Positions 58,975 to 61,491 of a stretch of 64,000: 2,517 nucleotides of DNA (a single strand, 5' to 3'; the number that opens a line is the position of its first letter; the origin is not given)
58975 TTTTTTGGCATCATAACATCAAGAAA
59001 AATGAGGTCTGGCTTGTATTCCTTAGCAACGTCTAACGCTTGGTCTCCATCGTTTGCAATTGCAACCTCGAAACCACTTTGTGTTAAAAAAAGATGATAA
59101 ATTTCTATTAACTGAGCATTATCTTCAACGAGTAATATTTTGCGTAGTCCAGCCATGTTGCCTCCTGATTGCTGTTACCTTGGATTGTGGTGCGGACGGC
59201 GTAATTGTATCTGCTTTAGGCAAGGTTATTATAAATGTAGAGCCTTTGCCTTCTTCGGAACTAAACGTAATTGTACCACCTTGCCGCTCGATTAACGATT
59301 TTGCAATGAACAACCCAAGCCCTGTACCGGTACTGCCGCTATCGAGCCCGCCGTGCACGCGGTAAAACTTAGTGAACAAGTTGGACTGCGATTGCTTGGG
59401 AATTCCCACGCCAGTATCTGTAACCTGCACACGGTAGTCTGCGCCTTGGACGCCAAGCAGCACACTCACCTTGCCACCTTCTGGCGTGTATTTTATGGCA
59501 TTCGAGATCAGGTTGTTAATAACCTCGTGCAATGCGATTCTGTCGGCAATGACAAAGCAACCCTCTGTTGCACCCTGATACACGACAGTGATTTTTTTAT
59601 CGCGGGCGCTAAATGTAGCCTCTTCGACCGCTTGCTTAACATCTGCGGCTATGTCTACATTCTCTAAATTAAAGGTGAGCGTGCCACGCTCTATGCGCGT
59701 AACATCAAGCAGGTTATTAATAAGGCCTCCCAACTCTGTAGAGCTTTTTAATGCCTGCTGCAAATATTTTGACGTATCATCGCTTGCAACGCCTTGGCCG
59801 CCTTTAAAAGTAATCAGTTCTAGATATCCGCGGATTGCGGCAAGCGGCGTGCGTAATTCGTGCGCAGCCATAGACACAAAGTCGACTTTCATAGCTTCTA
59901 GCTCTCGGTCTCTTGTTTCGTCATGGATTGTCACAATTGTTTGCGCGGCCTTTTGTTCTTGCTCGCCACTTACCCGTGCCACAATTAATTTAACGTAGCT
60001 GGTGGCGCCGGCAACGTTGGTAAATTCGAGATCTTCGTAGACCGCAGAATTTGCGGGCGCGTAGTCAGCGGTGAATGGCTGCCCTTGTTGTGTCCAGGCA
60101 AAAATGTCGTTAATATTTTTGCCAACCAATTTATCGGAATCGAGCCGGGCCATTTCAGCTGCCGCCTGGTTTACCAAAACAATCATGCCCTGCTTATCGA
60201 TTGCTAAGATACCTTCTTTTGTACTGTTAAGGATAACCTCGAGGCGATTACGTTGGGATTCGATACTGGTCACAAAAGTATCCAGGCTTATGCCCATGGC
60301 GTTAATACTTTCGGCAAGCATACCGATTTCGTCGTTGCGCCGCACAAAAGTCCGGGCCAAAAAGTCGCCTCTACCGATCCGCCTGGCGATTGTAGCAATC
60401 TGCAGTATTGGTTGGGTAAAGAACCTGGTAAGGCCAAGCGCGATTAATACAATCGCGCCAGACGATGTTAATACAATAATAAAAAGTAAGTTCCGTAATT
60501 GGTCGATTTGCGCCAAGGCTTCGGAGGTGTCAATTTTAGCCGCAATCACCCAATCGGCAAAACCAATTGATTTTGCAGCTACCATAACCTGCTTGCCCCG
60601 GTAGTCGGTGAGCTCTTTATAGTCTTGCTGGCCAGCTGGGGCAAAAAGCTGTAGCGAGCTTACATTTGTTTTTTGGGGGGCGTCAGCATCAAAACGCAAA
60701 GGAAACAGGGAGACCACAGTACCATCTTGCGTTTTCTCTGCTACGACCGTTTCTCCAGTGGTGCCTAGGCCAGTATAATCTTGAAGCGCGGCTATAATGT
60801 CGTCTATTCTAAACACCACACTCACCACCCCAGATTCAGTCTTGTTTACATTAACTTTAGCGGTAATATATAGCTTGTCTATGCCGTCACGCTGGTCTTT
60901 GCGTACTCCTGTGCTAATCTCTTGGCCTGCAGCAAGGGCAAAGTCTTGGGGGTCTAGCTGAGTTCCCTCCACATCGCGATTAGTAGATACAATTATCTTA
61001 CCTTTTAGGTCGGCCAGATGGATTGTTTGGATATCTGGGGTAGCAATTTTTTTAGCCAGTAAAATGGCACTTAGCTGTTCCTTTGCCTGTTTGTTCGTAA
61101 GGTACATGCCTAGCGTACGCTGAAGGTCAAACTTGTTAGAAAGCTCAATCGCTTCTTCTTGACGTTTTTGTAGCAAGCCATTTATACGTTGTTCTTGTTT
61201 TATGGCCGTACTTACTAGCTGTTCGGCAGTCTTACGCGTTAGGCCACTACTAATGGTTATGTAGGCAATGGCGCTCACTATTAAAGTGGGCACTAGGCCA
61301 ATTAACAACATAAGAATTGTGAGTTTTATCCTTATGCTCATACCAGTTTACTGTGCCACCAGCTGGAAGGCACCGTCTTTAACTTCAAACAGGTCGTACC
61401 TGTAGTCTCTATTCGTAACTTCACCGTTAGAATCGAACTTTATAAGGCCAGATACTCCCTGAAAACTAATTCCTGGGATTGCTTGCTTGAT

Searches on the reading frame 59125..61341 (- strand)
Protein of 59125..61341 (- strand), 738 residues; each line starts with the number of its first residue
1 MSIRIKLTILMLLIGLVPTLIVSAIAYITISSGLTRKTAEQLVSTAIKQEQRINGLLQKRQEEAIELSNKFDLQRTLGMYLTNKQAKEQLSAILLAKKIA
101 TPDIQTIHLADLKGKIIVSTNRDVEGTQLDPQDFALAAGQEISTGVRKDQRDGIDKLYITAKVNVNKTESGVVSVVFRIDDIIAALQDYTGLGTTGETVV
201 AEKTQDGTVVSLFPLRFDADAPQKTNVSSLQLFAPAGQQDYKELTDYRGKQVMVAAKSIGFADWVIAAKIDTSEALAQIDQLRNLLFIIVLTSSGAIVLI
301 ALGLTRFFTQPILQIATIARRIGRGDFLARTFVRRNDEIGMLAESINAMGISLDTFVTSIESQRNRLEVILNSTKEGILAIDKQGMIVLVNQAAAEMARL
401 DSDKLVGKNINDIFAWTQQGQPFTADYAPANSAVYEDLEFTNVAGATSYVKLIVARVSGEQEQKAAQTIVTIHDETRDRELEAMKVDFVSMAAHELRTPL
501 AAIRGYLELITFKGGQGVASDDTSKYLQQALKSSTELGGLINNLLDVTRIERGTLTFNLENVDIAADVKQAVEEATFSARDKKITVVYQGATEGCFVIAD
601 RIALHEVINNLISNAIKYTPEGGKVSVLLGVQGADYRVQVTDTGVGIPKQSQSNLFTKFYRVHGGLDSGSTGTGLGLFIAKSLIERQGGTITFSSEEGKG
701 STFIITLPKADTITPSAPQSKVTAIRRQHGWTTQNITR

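Call 9: search_protein_families(library=pfam, proteins=[window:59125-61341:-])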
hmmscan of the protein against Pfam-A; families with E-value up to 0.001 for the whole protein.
window:59125-61341:- (738 aa): 8 families
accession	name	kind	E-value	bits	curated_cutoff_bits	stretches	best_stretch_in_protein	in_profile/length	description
PF02518.31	HATPase_c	-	4.8e-30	104.7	26.4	1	600-710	2-110/111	Histidine kinase-, DNA gyrase B-, and HSP90-like ATPase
PF00512.31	HisKA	-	2.8e-18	66.1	26.9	1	485-553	2-66/66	His Kinase A (phospho-acceptor) domain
PF00672.30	HAMP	-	3.4e-11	43.7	25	1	304-353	2-51/53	HAMP domain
PF00989.32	PAS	-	9e-09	35.8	22.6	1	366-412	2-48/113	PAS fold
PF13426.13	PAS_9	-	2.6e-08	34.5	27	1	376-476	2-102/103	PAS domain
PF13188.13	PAS_8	-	3.3e-06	27.2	21.8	1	365-418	1-55/65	PAS domain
PF08448.16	PAS_4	-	8.8e-06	26.4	23.1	1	371-455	1-86/110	PAS fold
PF13581.12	HATPase_c_2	-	0.00014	22.3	27.4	1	601-686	33-111/127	Histidine kinase-like ATPase domain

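Call 15: find_homologous_proteins(query=window:59125-61341:-, max_evalue=1e-50)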
Query window:59125-61341:- (738 aa): 376 proteins with E <= 1e-50 among 8000 candidates; the best 120 are listed.
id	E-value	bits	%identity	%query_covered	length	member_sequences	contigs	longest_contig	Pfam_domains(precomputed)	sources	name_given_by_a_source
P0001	0.0e+0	1574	100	100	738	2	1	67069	PF00672.31,PF13426.14,PF13188.14,PF08448.17,PF02518.32,PF00512.32,PF00989.32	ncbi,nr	ncbi:MAG TPA: ATP-binding protein [Candidatus Saccharimonadales bacterium]|nr:ATP-binding protein [C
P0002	0.0e+0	1103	69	100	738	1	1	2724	PF00672.31,PF13426.14,PF02743.25,PF02518.32,PF00512.32,PF00989.32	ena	-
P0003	0.0e+0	1098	71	100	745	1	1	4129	PF00672.31,PF13426.14,PF13188.14,PF02743.25,PF08448.17,PF02518.32,PF00512.32,PF00989.32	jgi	jgi:PAS domain S-box-containing protein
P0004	0.0e+0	1047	69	99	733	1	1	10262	PF00672.31,PF13426.14,PF02518.32,PF00512.32,PF00989.32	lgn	-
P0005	0.0e+0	1044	68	100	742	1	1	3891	PF00672.31,PF13426.14,PF08448.17,PF02518.32,PF00512.32,PF00989.32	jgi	jgi:two-component system, OmpR family, phosphate regulon sensor histidine kinase PhoR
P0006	0.0e+0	1031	67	100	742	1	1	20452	PF00672.31,PF13426.14,PF02743.25,PF02518.32,PF00512.32,PF00989.32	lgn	-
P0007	0.0e+0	1023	65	100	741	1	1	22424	PF00672.31,PF13426.14,PF13188.14,PF02743.25,PF02518.32,PF00512.32,PF00989.32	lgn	-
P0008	0.0e+0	1014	66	100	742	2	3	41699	PF00672.31,PF13426.14,PF02518.32,PF00512.32,PF00989.32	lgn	-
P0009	0.0e+0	1012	65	99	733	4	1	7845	PF00672.31,PF13426.14,PF02743.25,PF02518.32,PF00512.32,PF00989.32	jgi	jgi:PAS domain S-box-containing protein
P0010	0.0e+0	1011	65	100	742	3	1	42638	PF00672.31,PF13426.14,PF02518.32,PF00512.32,PF00989.32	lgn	-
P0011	0.0e+0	1011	65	100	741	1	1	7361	PF00672.31,PF13426.14,PF13581.13,PF02518.32,PF00512.32,PF00989.32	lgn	-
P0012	2.1e-291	986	65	99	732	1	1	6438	PF00672.31,PF13426.14,PF02743.25,PF08448.17,PF02518.32,PF00512.32,PF00989.32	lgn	-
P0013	1.2e-290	984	64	100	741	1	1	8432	PF00672.31,PF13426.14,PF02743.25,PF13581.13,PF02518.32,PF00512.32,PF00989.32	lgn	-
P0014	4.0e-288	975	64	100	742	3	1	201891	PF00672.31,PF13426.14,PF02743.25,PF08448.17,PF02518.32,PF00512.32,PF00989.32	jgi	-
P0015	5.6e-283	958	63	100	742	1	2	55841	PF00672.31,PF13426.14,PF02743.25,PF13581.13,PF02518.32,PF00512.32,PF00989.32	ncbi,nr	ncbi:MAG TPA: ATP-binding protein [Candidatus Saccharimonas sp.]|nr:ATP-binding protein [Candidatus 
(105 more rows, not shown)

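Call 19: find_encoding_contigs(protein=P0001, flank=10000, max_places=3)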
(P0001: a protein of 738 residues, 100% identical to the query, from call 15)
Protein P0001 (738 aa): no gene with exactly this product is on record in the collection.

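Call 20: find_encoding_contigs(protein=P0008, flank=6000, max_places=3)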
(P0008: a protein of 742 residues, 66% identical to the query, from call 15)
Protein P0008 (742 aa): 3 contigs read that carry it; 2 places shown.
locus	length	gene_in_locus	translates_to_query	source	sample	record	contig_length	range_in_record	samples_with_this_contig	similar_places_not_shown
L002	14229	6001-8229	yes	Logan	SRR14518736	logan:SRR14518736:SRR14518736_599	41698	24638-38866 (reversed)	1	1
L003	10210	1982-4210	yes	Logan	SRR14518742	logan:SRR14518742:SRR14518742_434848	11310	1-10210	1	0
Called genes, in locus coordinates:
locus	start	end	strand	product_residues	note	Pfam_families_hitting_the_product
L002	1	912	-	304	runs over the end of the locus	PF13385:Laminin_G_3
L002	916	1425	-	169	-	-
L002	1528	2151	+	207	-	-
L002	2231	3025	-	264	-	PF00950:ABC-3, PF01032:FecCD (weak)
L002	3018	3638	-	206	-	PF00005:ABC_tran, PF02463:SMC_N (faint), PF13304:AAA_21 (weak)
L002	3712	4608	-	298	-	PF01297:ZnuA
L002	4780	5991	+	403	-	PF13407:Peripla_BP_4 (faint), PF13433:Peripla_BP_5 (weak), PF13458:Peripla_BP_6, PF01094:ANF_receptor, PF13377:Peripla_BP_3 (weak)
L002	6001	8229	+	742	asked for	PF00672:HAMP, PF00989:PAS (weak), PF13426:PAS_9, PF00512:HisKA, PF02518:HATPase_c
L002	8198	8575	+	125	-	PF00072:Response_reg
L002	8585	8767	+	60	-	-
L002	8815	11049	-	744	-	PF01522:Polysacc_deac_1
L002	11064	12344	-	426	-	PF13506:Glyco_transf_21, PF03142:Chitin_synth_2 (faint), PF13641:Glyco_tranf_2_3, PF00535:Glycos_transf_2, PF01644:Chitin_synth_1 (faint), PF13632:Glyco_trans_2_3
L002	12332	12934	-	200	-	PF04203:Sortase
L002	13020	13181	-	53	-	-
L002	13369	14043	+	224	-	PF00072:Response_reg, PF00486:Trans_reg_C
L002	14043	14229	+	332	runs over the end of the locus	PF00512:HisKA, PF02518:HATPase_c, PF14501:HATPase_c_5 (faint)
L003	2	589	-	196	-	?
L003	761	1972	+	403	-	PF13407:Peripla_BP_4 (faint), PF13433:Peripla_BP_5 (weak), PF13458:Peripla_BP_6, PF01094:ANF_receptor, PF13377:Peripla_BP_3 (weak)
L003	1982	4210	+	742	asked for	PF00672:HAMP, PF00989:PAS (weak), PF13426:PAS_9, PF00512:HisKA, PF02518:HATPase_c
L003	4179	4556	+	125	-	PF00072:Response_reg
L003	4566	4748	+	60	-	-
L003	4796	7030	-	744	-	PF01522:Polysacc_deac_1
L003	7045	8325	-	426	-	PF13506:Glyco_transf_21, PF03142:Chitin_synth_2 (faint), PF13641:Glyco_tranf_2_3, PF00535:Glycos_transf_2, PF01644:Chitin_synth_1 (faint), PF13632:Glyco_trans_2_3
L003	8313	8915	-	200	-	PF04203:Sortase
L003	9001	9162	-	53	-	-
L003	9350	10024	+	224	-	PF00072:Response_reg, PF00486:Trans_reg_C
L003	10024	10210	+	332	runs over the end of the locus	PF00512:HisKA, PF02518:HATPase_c, PF14501:HATPase_c_5 (faint)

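Call 21: find_encoding_contigs(protein=P0006, flank=6000, max_places=2)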
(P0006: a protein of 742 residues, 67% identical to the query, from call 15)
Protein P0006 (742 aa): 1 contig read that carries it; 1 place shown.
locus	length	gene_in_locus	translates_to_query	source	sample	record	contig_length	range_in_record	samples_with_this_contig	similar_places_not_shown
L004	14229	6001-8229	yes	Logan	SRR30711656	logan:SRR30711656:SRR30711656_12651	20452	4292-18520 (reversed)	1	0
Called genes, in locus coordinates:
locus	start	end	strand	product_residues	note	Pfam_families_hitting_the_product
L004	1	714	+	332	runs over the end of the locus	PF00089:Trypsin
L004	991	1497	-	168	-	-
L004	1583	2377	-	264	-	PF00950:ABC-3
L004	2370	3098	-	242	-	PF20703:nSTAND1 (weak), PF13191:AAA_16 (weak), PF00005:ABC_tran, PF02463:SMC_N (faint), PF13304:AAA_21 (weak)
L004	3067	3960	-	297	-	PF01297:ZnuA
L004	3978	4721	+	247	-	-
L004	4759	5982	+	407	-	PF13407:Peripla_BP_4 (faint), PF13433:Peripla_BP_5 (weak), PF13458:Peripla_BP_6, PF01094:ANF_receptor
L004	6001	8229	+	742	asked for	PF02743:dCache_1 (weak), PF00672:HAMP, PF00989:PAS (weak), PF13426:PAS_9, PF00512:HisKA, PF02518:HATPase_c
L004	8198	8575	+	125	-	PF00072:Response_reg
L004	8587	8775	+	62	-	-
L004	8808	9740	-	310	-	-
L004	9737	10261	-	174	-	PF04542:Sigma70_r2, PF08281:Sigma70_r4_2, PF04545:Sigma70_r4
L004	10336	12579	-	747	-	PF01522:Polysacc_deac_1, PF02018:CBM_4_9 (faint)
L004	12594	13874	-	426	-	PF13506:Glyco_transf_21, PF03142:Chitin_synth_2 (faint), PF10111:Glyco_tranf_2_2 (weak), PF13641:Glyco_tranf_2_3, PF00535:Glycos_transf_2, PF13632:Glyco_trans_2_3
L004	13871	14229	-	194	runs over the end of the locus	PF04203:Sortase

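Call 30: find_related_loci(query=A1, collection=genome_contigs, flank=6000)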
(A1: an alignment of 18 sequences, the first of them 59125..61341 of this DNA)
Query A1 (738 aa) in genome_contigs; peptide patterns used: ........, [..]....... (x = any residue, [..] = any of these).
599 stretches matched a pattern (row limit reached: there are more); 554 encode a relative of the query (tblastn E <= 1e-3); the best 80 are kept; 80 distinct loci.
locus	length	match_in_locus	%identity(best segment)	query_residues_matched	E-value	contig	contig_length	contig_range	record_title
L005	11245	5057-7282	63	1-738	0e+0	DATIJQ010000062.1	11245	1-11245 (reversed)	MAG TPA_asm: Candidatus Saccharimonas sp. isolate SMAG_U15695 k141_596687, whole genome shotgun sequence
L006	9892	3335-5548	56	1-738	0e+0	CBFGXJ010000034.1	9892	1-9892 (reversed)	MAG TPA_asm: uncultured bacterium isolate SRR32277390_binner123_Refined_3 genome assembly, contig: ERZ27245939.1486, who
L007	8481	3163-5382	57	1-738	0e+0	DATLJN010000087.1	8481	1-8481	MAG TPA_asm: Magnetospirillaceae bacterium isolate SMAG_U13697 k141_90480, whole genome shotgun sequence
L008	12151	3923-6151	56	1-738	0e+0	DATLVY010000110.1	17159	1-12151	MAG TPA_asm: Candidatus Acidoferrum sp. isolate SMAG_U13204 k141_366067, whole genome shotgun sequence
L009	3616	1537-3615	56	1-696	0e+0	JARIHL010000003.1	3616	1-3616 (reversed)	MAG: Candidatus Saccharibacteria bacterium isolate CullarsAll.DT.39 k141_853987, whole genome shotgun sequence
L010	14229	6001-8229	55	1-738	0e+0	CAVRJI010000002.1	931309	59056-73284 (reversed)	MAG: uncultured bacterium isolate MFD01275.bin.1.111 genome assembly, contig: contig_12920, whole genome shotgun sequenc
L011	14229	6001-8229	53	1-738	0e+0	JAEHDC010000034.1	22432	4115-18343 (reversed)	MAG: Candidatus Saccharibacteria bacterium isolate EFPC_124 k127_11572155, whole genome shotgun sequence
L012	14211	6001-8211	53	1-738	0e+0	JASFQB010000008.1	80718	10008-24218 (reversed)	MAG: Candidatus Woesebacteria bacterium isolate D0819S12metaG_Bin_714 D0819S12metaG_FD_scaffold_9_c1, whole genome shotg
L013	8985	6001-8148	53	22-738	0e+0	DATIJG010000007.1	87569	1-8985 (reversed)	MAG TPA_asm: Candidatus Saccharimonadales bacterium isolate SMAG_U15685 k141_466206, whole genome shotgun sequence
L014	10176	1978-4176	50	1-738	0e+0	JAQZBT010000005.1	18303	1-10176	MAG: Candidatus Saccharibacteria bacterium isolate C_No_T20_C_bin.14 scaffold_2204, whole genome shotgun sequence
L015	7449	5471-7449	47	1-655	5e-173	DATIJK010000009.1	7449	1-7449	MAG TPA_asm: Candidatus Saccharimonadales bacterium isolate SMAG_U15689 k141_40322, whole genome shotgun sequence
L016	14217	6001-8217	54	1-738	0e+0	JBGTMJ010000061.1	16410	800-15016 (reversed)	MAG: Candidatus Saccharimonadales bacterium isolate JTS-RE36 k141_5163452, whole genome shotgun sequence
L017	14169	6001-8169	56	18-738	0e+0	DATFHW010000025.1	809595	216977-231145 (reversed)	MAG TPA_asm: Candidatus Saccharimonadales bacterium isolate SMAG_U8699 k141_2568195, whole genome shotgun sequence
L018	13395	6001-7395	45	248-708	5e-120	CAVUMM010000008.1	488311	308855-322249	MAG: uncultured Candidatus Saccharibacteria bacterium isolate MFD06435.bin.1.175 genome assembly, contig: contig_74390,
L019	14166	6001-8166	50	17-738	0e+0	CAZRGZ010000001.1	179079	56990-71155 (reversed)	MAG TPA_asm: uncultured Candidatus Saccharibacteria bacterium isolate SRP144015_co1_121 genome assembly, contig: NODE_35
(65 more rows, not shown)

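Call 33: find_encoding_contigs(protein=P0003, flank=6000, max_places=2)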
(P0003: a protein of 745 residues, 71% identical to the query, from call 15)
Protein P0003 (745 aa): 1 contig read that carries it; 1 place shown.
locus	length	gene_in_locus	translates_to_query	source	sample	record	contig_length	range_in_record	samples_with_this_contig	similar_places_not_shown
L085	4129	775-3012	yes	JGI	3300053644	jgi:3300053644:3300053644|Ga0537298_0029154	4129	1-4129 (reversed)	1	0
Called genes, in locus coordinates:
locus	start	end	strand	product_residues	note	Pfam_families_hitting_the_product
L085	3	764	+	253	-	?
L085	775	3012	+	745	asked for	PF02743:dCache_1 (weak), PF08448:PAS_4 (faint), PF00672:HAMP, PF00989:PAS (weak), PF13188:PAS_8 (weak), PF13426:PAS_9 (faint), PF00512:HisKA, PF02518:HATPase_c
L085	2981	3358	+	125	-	PF00072:Response_reg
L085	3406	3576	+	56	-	-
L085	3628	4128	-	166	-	?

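Call 34: find_encoding_contigs(protein=P0004, flank=6000, max_places=2)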
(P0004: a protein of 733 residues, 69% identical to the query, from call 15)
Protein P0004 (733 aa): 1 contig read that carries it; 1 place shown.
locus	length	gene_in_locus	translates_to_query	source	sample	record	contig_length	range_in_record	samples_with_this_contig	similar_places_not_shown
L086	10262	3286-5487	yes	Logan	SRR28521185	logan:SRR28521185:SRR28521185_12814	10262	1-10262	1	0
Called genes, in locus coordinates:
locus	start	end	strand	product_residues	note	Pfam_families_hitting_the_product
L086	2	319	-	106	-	?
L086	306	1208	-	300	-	PF01297:ZnuA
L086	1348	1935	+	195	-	-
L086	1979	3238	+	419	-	PF13407:Peripla_BP_4 (faint), PF13433:Peripla_BP_5, PF13458:Peripla_BP_6, PF01094:ANF_receptor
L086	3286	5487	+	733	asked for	PF00672:HAMP, PF00989:PAS (weak), PF13426:PAS_9, PF00512:HisKA, PF02518:HATPase_c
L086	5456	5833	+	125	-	PF00072:Response_reg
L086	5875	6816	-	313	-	-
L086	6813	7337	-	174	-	PF04542:Sigma70_r2, PF08281:Sigma70_r4_2, PF04545:Sigma70_r4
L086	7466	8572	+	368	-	PF13641:Glyco_tranf_2_3, PF00535:Glycos_transf_2, PF13632:Glyco_trans_2_3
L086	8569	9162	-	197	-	PF04203:Sortase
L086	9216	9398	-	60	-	-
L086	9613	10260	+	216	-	?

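Call 35: find_encoding_contigs(protein=P0007, flank=6000, max_places=2)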
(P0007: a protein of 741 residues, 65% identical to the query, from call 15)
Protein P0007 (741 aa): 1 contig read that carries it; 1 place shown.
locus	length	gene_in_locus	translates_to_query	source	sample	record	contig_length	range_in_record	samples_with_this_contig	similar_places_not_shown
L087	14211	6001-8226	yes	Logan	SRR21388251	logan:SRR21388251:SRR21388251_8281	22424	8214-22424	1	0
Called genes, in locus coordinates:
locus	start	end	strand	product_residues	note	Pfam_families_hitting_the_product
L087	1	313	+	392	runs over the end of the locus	PF00150:Cellulase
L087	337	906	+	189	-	PF02698:DUF218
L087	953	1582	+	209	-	-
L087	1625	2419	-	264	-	PF00950:ABC-3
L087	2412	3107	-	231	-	PF00005:ABC_tran, PF13304:AAA_21 (weak)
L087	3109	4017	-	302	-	PF01297:ZnuA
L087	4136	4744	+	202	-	-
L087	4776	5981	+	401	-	PF13407:Peripla_BP_4 (faint), PF13433:Peripla_BP_5 (weak), PF13458:Peripla_BP_6, PF01094:ANF_receptor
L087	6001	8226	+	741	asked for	PF02743:dCache_1, PF00672:HAMP, PF00989:PAS, PF13188:PAS_8 (faint), PF13426:PAS_9, PF00512:HisKA, PF02518:HATPase_c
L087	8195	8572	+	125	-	PF00072:Response_reg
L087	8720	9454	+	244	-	-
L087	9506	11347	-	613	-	PF01522:Polysacc_deac_1, PF02018:CBM_4_9 (weak)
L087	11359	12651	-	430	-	PF03142:Chitin_synth_2 (faint), PF13506:Glyco_transf_21, PF01644:Chitin_synth_1 (faint), PF10111:Glyco_tranf_2_2 (weak), PF13641:Glyco_tranf_2_3, PF00535:Glycos_transf_2, PF13632:Glyco_trans_2_3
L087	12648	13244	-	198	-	PF04203:Sortase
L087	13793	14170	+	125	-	-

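Call 36: find_encoding_contigs(protein=P0010, flank=6000, max_places=2)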
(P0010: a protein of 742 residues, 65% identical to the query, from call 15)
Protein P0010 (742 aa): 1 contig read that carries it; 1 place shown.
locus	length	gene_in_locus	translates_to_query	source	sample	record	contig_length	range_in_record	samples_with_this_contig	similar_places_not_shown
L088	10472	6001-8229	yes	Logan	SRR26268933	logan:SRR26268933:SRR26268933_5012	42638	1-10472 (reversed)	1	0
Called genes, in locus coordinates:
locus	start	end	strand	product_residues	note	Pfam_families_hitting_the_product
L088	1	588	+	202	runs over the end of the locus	PF00702:Hydrolase, PF13419:HAD_2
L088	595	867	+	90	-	-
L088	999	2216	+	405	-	-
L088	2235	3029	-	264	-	PF00950:ABC-3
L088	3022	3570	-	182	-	PF00005:ABC_tran, PF13304:AAA_21 (weak)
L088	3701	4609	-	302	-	PF01297:ZnuA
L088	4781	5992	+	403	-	PF13407:Peripla_BP_4 (faint), PF13433:Peripla_BP_5 (weak), PF13458:Peripla_BP_6, PF01094:ANF_receptor, PF13377:Peripla_BP_3 (weak)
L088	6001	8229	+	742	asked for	PF00672:HAMP, PF00989:PAS (weak), PF13426:PAS_9, PF00512:HisKA, PF02518:HATPase_c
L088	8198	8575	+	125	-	PF00072:Response_reg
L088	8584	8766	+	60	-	-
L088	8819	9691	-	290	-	-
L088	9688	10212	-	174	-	PF04542:Sigma70_r2, PF08281:Sigma70_r4_2, PF04545:Sigma70_r4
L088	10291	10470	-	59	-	?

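Call 68: find_encoding_contigs(protein=P0121, flank=6000, max_places=4)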
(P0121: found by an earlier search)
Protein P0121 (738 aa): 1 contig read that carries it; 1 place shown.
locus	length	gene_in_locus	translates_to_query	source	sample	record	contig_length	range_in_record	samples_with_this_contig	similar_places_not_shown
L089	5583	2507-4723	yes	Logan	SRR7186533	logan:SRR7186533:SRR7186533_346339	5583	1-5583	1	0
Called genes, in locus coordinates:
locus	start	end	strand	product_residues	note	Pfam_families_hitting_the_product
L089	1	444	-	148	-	?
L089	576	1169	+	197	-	-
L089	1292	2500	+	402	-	PF13433:Peripla_BP_5, PF13458:Peripla_BP_6, PF01094:ANF_receptor, PF13377:Peripla_BP_3 (weak), PF13407:Peripla_BP_4 (weak)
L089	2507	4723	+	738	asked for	PF00672:HAMP, PF00989:PAS, PF08448:PAS_4 (weak), PF13426:PAS_9, PF00512:HisKA, PF02518:HATPase_c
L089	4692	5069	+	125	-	PF00072:Response_reg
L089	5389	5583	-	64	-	?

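Call 72: find_encoding_contigs(protein=P0123, flank=3000, max_places=4)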
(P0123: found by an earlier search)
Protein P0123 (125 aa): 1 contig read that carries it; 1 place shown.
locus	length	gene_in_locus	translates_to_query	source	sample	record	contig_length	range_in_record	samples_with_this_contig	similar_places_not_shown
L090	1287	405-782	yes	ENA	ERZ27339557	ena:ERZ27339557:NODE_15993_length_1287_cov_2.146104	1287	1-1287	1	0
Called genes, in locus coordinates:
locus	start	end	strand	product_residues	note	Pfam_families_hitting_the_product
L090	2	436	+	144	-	?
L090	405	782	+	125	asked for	PF00072:Response_reg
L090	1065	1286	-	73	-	?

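Call 73: find_encoding_contigs(protein=P0125, flank=3000, max_places=4)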
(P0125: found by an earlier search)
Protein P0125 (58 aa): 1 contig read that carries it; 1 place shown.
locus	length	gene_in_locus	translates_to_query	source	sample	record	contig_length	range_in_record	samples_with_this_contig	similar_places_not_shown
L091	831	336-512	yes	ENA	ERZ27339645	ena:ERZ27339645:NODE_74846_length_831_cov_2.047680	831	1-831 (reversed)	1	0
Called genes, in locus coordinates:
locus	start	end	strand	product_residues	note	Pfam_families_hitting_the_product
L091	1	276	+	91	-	?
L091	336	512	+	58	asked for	-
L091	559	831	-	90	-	?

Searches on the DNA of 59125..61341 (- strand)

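Call 64: search_rna_families(sources=[L013, L031], threshold=gathering)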
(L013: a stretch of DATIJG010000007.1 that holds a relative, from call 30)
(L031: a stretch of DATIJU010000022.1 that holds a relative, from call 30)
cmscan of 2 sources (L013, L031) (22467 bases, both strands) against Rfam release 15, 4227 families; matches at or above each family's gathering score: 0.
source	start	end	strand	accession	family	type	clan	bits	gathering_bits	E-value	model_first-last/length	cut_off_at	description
